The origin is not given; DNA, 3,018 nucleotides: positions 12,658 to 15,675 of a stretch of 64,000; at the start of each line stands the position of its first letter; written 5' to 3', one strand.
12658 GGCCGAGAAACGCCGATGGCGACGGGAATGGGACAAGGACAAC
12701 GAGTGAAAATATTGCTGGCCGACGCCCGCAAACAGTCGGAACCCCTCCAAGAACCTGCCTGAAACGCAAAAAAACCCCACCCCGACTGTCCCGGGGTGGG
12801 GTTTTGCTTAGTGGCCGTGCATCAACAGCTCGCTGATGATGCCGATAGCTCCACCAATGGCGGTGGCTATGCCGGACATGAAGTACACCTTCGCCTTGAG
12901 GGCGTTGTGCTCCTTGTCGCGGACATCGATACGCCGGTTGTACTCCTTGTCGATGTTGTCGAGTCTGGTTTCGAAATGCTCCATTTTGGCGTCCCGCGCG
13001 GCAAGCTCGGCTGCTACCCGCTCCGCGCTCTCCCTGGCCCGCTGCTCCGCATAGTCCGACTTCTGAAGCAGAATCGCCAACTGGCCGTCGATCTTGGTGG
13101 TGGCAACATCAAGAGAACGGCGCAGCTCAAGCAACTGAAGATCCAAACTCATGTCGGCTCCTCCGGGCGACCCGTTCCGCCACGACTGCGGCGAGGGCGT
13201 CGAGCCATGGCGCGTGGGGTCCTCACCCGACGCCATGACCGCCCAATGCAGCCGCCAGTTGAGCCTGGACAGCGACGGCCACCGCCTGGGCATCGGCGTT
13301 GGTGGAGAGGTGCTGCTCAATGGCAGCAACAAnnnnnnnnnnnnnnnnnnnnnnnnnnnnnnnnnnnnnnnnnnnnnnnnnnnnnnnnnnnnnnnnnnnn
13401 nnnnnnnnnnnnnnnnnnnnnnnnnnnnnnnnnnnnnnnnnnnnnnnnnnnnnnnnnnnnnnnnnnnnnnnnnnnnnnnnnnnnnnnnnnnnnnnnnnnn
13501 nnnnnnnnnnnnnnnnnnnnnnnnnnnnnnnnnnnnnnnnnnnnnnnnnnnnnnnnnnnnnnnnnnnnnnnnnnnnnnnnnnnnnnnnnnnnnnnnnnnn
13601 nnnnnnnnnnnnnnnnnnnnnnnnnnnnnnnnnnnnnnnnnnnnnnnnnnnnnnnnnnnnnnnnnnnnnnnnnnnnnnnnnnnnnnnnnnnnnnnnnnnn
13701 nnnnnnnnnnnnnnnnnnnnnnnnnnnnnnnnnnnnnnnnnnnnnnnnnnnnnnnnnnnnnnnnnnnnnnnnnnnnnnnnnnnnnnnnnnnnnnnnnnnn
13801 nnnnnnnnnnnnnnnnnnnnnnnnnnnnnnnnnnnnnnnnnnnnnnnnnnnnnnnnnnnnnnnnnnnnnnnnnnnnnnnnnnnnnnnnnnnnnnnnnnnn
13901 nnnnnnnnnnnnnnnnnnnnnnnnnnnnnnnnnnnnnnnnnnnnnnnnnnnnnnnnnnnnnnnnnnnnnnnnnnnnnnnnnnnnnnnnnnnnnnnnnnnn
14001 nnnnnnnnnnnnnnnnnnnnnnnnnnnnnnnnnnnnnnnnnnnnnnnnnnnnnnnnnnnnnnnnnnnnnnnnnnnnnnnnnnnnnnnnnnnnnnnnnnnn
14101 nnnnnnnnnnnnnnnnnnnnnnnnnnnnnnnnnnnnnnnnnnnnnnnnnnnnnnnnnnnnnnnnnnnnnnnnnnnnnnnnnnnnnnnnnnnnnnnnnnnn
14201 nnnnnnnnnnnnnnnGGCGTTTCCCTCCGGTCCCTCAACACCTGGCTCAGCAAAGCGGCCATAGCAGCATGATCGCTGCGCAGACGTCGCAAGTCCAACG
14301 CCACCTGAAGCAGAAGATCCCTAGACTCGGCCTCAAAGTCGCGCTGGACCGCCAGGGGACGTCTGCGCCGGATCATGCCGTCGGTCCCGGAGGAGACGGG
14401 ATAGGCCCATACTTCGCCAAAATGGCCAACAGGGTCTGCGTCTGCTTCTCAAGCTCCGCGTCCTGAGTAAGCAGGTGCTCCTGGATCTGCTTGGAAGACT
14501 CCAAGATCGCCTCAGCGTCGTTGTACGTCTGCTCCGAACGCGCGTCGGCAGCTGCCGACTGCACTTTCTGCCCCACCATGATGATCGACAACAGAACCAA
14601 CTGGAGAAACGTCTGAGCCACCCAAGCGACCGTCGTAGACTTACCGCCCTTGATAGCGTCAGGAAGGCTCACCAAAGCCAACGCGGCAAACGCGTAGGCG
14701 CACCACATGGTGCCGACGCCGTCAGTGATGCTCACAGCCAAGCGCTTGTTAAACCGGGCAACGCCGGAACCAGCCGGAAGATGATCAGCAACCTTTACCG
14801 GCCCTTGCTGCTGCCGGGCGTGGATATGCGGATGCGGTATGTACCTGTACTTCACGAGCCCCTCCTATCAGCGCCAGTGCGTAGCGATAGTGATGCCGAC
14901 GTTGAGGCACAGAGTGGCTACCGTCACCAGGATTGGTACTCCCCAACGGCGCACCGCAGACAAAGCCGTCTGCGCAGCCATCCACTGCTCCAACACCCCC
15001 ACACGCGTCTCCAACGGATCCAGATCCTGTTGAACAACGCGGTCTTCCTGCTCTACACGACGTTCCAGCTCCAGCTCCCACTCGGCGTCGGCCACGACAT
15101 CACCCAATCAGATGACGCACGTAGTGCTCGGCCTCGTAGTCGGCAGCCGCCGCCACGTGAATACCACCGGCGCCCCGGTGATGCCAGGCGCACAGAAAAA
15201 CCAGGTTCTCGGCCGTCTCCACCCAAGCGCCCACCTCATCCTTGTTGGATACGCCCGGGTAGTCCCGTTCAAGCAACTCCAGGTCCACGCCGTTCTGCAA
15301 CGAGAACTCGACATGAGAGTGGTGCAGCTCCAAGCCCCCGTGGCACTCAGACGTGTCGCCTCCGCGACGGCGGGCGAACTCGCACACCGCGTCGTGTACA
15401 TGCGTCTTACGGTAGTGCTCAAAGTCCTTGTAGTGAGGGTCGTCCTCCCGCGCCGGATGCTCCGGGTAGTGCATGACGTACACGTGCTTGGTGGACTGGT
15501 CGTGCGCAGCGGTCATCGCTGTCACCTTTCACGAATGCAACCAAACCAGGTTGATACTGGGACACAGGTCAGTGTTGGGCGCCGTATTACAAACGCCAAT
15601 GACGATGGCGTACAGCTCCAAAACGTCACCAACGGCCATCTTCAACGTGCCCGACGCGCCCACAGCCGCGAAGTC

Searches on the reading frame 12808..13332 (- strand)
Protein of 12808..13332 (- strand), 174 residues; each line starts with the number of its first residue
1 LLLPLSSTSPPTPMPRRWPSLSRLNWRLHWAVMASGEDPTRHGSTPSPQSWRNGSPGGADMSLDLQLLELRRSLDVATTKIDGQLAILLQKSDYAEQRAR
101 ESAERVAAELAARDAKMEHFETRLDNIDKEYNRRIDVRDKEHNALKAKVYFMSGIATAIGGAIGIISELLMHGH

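Call 47: search_protein_families(library=phrogs, proteins=[window:12808-13332:-], max_evalue=0.01)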
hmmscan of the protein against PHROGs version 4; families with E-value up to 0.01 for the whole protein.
window:12808-13332:- (174 aa): 1 family
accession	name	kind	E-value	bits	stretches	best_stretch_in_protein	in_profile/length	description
phrog_2990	-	unknown function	7.4e-05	24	1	84-169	37-130/133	-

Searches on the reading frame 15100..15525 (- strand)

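Call 47: search_protein_families(library=phrogs, proteins=[window:15100-15525:-], max_evalue=0.01)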
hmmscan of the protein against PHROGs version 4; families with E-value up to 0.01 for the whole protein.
window:15100-15525:- (141 aa): 1 family
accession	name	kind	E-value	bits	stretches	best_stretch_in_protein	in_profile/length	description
phrog_8048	-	DNA, RNA and nucleotide metabolism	0.0013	19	1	1-118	133-224/273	HNH endonuclease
